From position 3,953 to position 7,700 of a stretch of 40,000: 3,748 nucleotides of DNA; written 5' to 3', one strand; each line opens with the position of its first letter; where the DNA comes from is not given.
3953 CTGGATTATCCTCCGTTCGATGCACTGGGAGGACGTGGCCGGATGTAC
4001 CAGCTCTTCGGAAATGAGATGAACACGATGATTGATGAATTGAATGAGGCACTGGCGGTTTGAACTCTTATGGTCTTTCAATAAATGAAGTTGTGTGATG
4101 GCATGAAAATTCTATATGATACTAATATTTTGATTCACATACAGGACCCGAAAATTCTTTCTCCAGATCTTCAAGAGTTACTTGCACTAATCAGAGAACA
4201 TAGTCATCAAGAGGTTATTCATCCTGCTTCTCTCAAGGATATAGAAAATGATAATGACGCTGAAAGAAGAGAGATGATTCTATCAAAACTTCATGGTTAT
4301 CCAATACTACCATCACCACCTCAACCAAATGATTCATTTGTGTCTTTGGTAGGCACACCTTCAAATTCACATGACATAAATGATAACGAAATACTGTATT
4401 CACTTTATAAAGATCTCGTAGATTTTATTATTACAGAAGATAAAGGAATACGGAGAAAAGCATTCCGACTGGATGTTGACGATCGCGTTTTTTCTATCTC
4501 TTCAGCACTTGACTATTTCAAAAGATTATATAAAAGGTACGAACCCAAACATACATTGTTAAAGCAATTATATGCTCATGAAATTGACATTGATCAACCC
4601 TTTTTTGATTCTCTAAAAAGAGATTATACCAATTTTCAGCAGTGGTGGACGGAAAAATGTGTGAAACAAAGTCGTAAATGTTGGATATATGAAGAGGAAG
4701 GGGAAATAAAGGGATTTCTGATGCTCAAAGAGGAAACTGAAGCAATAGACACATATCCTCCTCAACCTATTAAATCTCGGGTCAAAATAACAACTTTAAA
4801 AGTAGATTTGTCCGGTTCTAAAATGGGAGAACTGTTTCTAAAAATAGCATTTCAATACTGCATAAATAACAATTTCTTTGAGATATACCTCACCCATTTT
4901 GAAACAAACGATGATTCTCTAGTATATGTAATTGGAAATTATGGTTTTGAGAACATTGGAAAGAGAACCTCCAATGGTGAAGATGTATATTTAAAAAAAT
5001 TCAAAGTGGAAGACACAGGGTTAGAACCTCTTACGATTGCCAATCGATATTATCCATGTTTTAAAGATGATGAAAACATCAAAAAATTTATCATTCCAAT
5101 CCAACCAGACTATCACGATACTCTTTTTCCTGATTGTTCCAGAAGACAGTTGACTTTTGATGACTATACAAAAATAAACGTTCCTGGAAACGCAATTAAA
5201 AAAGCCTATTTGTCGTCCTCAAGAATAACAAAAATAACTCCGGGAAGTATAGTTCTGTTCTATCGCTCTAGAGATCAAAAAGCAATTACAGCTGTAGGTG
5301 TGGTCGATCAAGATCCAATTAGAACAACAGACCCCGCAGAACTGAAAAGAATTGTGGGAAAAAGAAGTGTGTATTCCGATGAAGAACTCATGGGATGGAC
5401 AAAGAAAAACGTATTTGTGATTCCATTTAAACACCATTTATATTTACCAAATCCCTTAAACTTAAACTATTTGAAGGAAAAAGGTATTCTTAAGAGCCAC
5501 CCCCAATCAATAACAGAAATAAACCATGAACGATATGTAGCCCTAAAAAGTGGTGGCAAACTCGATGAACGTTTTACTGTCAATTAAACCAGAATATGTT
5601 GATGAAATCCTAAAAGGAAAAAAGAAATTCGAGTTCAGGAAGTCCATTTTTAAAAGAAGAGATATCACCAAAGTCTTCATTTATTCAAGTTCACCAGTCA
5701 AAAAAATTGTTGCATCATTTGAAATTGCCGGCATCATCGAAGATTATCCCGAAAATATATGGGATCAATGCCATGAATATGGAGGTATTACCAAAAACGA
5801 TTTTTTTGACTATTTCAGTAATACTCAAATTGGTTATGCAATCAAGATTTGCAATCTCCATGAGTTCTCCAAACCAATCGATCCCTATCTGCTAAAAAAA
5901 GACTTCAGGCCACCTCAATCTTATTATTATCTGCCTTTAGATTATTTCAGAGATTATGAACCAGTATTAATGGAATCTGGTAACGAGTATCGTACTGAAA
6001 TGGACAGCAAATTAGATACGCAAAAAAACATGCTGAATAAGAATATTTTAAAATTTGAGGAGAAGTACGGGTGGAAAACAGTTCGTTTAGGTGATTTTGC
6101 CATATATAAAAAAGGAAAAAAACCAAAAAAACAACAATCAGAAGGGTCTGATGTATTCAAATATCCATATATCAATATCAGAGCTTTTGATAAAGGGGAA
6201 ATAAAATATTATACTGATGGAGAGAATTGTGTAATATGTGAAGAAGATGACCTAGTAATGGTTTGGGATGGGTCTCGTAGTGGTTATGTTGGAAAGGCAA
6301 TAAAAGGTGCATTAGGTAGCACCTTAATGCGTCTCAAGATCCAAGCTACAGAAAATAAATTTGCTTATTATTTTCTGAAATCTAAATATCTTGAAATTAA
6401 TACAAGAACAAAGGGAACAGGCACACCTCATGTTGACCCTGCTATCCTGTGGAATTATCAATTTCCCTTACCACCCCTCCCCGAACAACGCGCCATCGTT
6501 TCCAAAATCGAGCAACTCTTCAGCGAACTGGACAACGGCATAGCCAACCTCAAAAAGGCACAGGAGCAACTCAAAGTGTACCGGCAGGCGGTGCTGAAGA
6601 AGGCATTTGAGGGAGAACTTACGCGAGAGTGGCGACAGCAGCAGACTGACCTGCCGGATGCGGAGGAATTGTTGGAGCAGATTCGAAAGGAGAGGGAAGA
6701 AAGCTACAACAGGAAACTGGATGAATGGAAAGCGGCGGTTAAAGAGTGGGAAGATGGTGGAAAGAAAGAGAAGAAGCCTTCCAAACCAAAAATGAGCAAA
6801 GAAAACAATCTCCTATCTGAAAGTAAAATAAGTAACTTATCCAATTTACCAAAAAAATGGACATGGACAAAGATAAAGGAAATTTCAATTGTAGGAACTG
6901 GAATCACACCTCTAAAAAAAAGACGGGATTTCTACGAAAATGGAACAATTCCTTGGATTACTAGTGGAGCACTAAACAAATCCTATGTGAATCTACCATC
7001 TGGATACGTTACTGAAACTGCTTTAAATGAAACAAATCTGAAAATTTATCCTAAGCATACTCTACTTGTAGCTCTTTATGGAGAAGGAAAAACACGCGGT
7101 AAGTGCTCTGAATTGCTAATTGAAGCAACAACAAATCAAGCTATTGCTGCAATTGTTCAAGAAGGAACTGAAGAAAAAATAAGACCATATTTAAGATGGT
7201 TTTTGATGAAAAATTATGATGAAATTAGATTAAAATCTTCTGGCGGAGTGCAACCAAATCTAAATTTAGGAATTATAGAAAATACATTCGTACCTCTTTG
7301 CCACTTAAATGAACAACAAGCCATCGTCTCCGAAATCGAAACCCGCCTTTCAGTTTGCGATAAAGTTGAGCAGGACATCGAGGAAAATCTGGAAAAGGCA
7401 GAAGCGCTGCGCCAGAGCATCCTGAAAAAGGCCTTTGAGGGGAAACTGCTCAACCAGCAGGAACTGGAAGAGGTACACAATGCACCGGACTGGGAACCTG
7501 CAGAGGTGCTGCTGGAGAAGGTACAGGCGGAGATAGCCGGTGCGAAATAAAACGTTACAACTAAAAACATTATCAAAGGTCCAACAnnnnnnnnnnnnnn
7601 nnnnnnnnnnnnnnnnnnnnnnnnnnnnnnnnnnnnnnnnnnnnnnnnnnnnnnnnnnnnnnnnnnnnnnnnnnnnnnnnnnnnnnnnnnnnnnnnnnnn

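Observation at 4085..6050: Type I R-M operon with an embedded PIN-GNAT-PUA-like gene and an ASCH domain fused to HsdS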

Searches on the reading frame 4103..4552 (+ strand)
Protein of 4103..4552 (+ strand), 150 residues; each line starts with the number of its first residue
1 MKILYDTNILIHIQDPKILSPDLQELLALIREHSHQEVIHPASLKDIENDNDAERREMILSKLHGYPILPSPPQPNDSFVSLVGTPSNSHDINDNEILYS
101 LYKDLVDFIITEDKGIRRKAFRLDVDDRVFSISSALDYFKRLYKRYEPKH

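Call 26: search_solved_structures(query=A2, max_evalue=10, show_alignments=2)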
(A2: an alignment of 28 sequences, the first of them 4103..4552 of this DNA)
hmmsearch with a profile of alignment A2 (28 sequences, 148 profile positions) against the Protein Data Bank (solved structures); distinct sequences matched with E-value up to 10: 6.
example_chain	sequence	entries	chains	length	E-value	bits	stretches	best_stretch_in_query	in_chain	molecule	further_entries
7dn2_a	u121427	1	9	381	0.069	16.3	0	60-113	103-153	Major structural protein ORF14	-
9if7_LD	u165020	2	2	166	0.097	15.8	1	7-72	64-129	PRKR-interacting protein 1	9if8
7e8k_A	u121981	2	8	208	0.12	15.5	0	88-125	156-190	RNA-free ribonuclease P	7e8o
2aby_A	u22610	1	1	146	0.15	15.2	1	27-85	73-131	hypothetical protein TA0743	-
3ix7_A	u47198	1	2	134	0.29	14.3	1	83-136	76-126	Uncharacterized protein TTHA0540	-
1o4w_A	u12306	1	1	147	0.3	14.2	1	107-125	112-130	PIN (PilT N-terminus) domain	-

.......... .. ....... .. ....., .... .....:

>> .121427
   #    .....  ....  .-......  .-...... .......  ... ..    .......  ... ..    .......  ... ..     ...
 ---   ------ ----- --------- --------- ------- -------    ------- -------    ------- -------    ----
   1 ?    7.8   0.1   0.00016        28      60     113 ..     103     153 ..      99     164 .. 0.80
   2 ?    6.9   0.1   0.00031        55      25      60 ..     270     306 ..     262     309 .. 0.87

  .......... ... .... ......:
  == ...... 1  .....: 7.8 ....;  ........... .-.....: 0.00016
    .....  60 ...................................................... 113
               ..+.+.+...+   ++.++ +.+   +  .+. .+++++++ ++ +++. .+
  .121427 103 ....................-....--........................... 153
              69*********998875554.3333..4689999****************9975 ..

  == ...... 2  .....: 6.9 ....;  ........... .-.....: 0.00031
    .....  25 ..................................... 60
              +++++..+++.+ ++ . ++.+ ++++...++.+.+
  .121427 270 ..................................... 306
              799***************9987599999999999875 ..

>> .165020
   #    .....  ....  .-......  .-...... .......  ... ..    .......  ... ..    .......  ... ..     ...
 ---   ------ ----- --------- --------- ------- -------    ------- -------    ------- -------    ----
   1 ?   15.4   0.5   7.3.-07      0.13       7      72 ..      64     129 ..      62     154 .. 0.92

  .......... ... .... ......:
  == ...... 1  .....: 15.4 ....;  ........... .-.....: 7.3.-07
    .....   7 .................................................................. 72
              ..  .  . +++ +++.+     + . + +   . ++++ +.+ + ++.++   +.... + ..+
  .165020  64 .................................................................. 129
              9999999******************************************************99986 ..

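Call 46: predict_structure(alignment_id=A3)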
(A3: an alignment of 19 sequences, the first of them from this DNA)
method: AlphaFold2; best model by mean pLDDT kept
length: 150 residues; sequences in the alignment: 19
mean_pLDDT: 88.1   pTM: 0.80
mean pLDDT of the five models: 88.1, 87.3, 85.1, 84.6, 83.6
residues with pLDDT >= 90: 83; 70-90: 60; 50-70: 6; < 50: 1
segments of 3 or more residues with pLDDT < 50: none
pLDDT, mean of each block of 10 residues (from residue 1): 91 80 91 91 88 87 85 88 89 92 93 92 93 93 68
secondary structure, 60 per line:
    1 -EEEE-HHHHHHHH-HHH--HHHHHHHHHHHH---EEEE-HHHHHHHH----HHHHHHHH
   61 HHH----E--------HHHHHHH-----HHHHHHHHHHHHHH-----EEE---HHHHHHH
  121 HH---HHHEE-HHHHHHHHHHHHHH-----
elements in order: E2-5 H7-14 H21-32 E36-39 H41-48 H53-63 H77-83 H89-102 E108-110 H114-122 H132-145

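Call 50: fold_search(model_id=the predicted structure, library=pdb)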
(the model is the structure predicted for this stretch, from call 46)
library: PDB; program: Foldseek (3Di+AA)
matches with E <= 10: 1138; with E <= 0.001: 0
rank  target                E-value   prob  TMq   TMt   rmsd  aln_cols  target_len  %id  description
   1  5x3t_B                2.0e-03  1.00  0.47  0.51   5.2       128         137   11  VapBC from Mycobacterium tuberculosis (released 2017-06-07)
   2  2mdt_MODEL_1_A        3.9e-03  1.00  0.48  0.58   5.9       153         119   15  a PilT N-terminus domain protein SSO1118 from hyperthemophilic archaeon Sulfolobus solfataricus P2 (released 2013-11-20)
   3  4chg_A                5.0e-03  1.00  0.57  0.63   4.2       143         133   10  Crystal structure of VapBC15 complex from Mycobacterium tuberculosis (released 2014-11-12)
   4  7og5_A                7.9e-03  1.00  0.54  0.52   5.9       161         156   13  RNA-free Ribonuclease P from Halorhodospira halophila (released 2021-07-07)
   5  2hwx                  7.9e-03  1.00  0.50  0.46   8.2       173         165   15  Structure of human SMG6 E1282C PIN domain mutant. (released 2006-11-14)
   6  2fe1                  8.4e-03  1.00  0.53  0.60   4.8       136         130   11  Crystal Structure of PAE0151 from Pyrobaculum aerophilum (released 2005-12-27)
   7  6a7v_A                1.2e-02  1.00  0.57  0.63   4.3       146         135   15  Crystal structure of Mycobacterium tuberculosis VapBC11 toxin-antitoxin complex (released 2018-10-10)
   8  2dok_B                1.2e-02  1.00  0.51  0.46  10.9       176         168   17  Crystal structure of the PIN domain of human EST1A (released 2007-05-01)
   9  7mxr_Z                1.3e-02  0.84  0.31  0.15  10.3       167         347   14  Crystal structure of human exonuclease 1 Exo1 (WT) in complex with 5' recessed-end DNA (r-2) (released 2023-05-10)
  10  6zqg_UX               1.4e-02  1.00  0.48  0.50   4.5       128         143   14  Cryo-EM structure of the 90S pre-ribosome from Saccharomyces cerevisiae, state Dis-C (released 2020-09-23)
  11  5yww                  1.4e-02  0.99  0.45  0.17   5.1       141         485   13  Archael RuvB-like Holiday junction helicase (released 2018-06-13)
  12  7og5_J                1.4e-02  0.97  0.44  0.41   7.4       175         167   12  RNA-free Ribonuclease P from Halorhodospira halophila (released 2021-07-07)
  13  2hww_B                1.6e-02  0.99  0.52  0.50   9.7       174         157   17  Structure of PIN domain of human SMG6 (released 2006-11-14)
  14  6a7v_G                1.8e-02  1.00  0.52  0.56   4.7       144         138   14  Crystal structure of Mycobacterium tuberculosis VapBC11 toxin-antitoxin complex (released 2018-10-10)
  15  7e8k_A                1.8e-02  0.95  0.42  0.34   9.5       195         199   13  Crystal structure of Proteinaceous RNase P (PRORP) from Planctomycetes bacterium GWF2_40_8 (released 2022-03-02)
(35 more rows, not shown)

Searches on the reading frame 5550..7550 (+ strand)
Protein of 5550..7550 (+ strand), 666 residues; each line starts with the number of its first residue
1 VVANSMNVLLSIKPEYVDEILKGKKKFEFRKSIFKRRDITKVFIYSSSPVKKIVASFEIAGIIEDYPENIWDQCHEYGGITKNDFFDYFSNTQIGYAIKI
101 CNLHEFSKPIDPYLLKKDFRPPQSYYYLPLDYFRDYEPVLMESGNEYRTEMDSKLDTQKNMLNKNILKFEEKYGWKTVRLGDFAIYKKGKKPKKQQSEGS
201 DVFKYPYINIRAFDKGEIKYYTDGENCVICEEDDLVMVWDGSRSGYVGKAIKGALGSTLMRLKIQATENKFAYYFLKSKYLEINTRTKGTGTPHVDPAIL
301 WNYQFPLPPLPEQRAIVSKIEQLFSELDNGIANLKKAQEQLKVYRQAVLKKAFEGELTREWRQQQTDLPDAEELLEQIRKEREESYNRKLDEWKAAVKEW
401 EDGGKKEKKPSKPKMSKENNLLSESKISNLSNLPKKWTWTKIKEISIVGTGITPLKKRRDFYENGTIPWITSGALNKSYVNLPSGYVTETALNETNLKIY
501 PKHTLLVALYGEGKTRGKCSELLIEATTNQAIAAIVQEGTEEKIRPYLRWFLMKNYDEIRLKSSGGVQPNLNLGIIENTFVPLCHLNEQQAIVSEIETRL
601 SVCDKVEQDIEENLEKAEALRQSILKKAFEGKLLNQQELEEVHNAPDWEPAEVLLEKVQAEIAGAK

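Call 3: search_protein_families(library=pfam, proteins=[window:5550-7550:+], max_evalue=0.1)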
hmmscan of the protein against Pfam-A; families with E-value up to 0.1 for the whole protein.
window:5550-7550:+ (666 aa): 3 families
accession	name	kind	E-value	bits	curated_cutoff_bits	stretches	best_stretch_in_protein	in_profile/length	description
PF01420.25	Methylase_S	-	3.7e-39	135.1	22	2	174-333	3-164/168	Type I restriction modification DNA specificity domain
PF04266.20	ASCH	-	0.0001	23.4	21.2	1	10-77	1-67/103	ASCH domain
PF12961.13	DUF3850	-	0.034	14.8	22.9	1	10-38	4-34/77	Domain of unknown function (DUF3850)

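Call 4: search_protein_families(library=ncbifam, proteins=[window:5550-7550:+], max_evalue=0.1)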
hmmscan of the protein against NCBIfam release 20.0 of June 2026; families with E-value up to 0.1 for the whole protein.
window:5550-7550:+ (666 aa): 3 families
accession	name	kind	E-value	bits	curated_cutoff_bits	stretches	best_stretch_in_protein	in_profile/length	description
NF007278.0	PRK09737.1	equivalog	4.6e-30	104.8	662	2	174-382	9-233/461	type I restriction-modification system specificity subunit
NF047740.1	antiphage_MADS5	equivalog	1.6e-09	37.1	400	2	377-604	210-443/461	methylation-associated defense system restriction endonuclease subunit S MAD5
NF008917.0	PRK12279.1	equivalog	9.8e-05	21.7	526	1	7-110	190-293/311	50S ribosomal protein L22/unknown domain fusion protein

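Call 5: search_protein_families(library=padloc, proteins=[window:5550-7550:+], max_evalue=0.01)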
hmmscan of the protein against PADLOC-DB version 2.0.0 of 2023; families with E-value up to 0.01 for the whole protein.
window:5550-7550:+ (666 aa): 112 families (the best 25 are shown)
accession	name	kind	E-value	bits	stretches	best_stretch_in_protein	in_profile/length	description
PDLC03189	Specificity_I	-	6.5e-72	240.9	1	173-663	8-447/459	Type I specificity subunit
PDLC03127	Specificity_I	-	9.4e-61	204.2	1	265-662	114-474/571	Type I specificity subunit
PDLC03088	Specificity_I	-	1e-58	197.5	2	457-663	209-420/649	Type I specificity subunit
PDLC03079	Specificity_I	-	1.8e-58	196.9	3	227-510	82-322/470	Type I specificity subunit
PDLC03151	Specificity_I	-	1.1e-57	193.9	2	172-371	7-205/431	Type I specificity subunit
PDLC03090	Specificity_I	-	1.5e-55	187.2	2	424-633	224-431/434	Type I specificity subunit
PDLC03162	Specificity_I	-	4.9e-55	185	2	258-636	103-417/431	Type I specificity subunit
PDLC03169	Specificity_I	-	5.5e-55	185.5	1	174-663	9-449/461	Type I specificity subunit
PDLC03109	Specificity_I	-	3.1e-50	169.3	1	258-663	118-519/591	Type I specificity subunit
PDLC04424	PDC-M11B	-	2.9e-49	164.7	1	3-129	5-130/142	-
PDLC04425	PDC-M11B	-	5.2e-47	157.7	1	6-129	1-123/132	-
PDLC04137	mad5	-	1.5e-46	157.4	1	174-622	2-391/392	mads_5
PDLC03134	Specificity_I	-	3.3e-40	136.1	2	428-598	206-375/428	Type I specificity subunit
PDLC03179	Specificity_I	-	7e-40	135.5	2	413-612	370-571/589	Type I specificity subunit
PDLC03076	Specificity_I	-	8.5e-38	128.8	2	346-661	8-286/488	Type I specificity subunit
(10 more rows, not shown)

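Call 41: find_homologous_proteins(query=window:5565-7547:+)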
Query window:5565-7547:+ (661 aa): 5167 proteins with E <= 0.001 among 8000 candidates; the best 120 are listed.
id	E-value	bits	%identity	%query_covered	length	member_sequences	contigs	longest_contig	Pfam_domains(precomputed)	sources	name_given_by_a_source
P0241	0.0e+0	1504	100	100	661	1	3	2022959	PF01420.26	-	-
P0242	0.0e+0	1049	73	100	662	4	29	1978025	PF01420.26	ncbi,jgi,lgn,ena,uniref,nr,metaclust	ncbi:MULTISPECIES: restriction endonuclease subunit S [Methanohalophilus]|jgi:type I restriction enz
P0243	6.4e-258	876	63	100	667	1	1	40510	PF01420.26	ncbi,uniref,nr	ncbi:restriction endonuclease subunit S [Methanococcoides seepicolus]|uniref:Restriction endonucleas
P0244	1.4e-205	703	54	100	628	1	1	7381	PF01420.26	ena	-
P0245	2.5e-203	695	67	70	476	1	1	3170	PF01420.26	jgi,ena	-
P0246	6.9e-203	694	67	70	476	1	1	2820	PF01420.26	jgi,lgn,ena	jgi:type I restriction enzyme S subunit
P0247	2.5e-200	685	63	74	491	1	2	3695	PF01420.26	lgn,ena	-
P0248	2.9e-200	685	63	74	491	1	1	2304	PF01420.26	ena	-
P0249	9.2e-188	644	63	75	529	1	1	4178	PF01420.26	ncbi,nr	ncbi:MAG: restriction endonuclease [Methanococcoides sp.]|nr:restriction endonuclease [Methanococcoi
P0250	1.7e-181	623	58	74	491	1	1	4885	PF01420.26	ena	-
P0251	2.5e-180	619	57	74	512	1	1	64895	PF01420.26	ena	-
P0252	3.3e-178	612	65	66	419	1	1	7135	PF01420.26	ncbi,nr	ncbi:MAG: hypothetical protein HGA81_03390, partial [Chlorobium limicola]|nr:hypothetical protein [C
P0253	6.2e-178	611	59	74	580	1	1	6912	PF01420.26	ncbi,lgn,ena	-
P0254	6.1e-177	608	58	76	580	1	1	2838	PF01420.26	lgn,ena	-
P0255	8.4e-177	608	56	75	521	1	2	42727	PF01420.26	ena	-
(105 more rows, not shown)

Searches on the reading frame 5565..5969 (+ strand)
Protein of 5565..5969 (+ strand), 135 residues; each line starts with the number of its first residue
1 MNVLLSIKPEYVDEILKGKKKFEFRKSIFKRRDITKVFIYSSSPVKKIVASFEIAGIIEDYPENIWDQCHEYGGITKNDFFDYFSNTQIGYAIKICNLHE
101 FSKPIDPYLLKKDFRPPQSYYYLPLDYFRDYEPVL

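Call 64: search_solved_structures(query=window:5565-5969:+, max_evalue=10, show_alignments=3)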
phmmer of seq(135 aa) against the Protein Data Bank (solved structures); distinct sequences matched with E-value up to 10: 10.
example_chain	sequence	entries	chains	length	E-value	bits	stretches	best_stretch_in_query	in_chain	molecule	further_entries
5gus_A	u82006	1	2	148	1.9e-11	47.3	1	4-123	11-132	Helix-turn-helix domain-containing protein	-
5guq_A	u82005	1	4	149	1.9e-11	47.2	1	4-123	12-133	Helix-turn-helix domain-containing protein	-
5y6c_A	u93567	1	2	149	4.8e-11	45.9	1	4-123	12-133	Helix-turn-helix domain-containing protein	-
5y6b_A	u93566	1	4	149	7.1e-11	45.4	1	4-123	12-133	Helix-turn-helix domain-containing protein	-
6z1p_BN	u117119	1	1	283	0.11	15.6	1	12-120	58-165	mS82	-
9vte_A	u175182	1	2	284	0.74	12.9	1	49-114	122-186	LynF/TruF/PatF family peptide O-prenyltransferase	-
5boi_A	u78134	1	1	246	0.8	12.8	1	52-100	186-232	Germination protein YpeB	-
6ai8_A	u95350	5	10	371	0.88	12.7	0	7-35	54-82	Phosphopantothenate--cysteine ligase CAB2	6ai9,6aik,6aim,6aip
4ybl_G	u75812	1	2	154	1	12.5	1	63-102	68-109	Stabilized inner domain of clade A/E gp120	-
4yc2_G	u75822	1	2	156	1.1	12.4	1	63-102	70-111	The stabilized inner domain of clade A/E HIV-1 gp120 from E. coli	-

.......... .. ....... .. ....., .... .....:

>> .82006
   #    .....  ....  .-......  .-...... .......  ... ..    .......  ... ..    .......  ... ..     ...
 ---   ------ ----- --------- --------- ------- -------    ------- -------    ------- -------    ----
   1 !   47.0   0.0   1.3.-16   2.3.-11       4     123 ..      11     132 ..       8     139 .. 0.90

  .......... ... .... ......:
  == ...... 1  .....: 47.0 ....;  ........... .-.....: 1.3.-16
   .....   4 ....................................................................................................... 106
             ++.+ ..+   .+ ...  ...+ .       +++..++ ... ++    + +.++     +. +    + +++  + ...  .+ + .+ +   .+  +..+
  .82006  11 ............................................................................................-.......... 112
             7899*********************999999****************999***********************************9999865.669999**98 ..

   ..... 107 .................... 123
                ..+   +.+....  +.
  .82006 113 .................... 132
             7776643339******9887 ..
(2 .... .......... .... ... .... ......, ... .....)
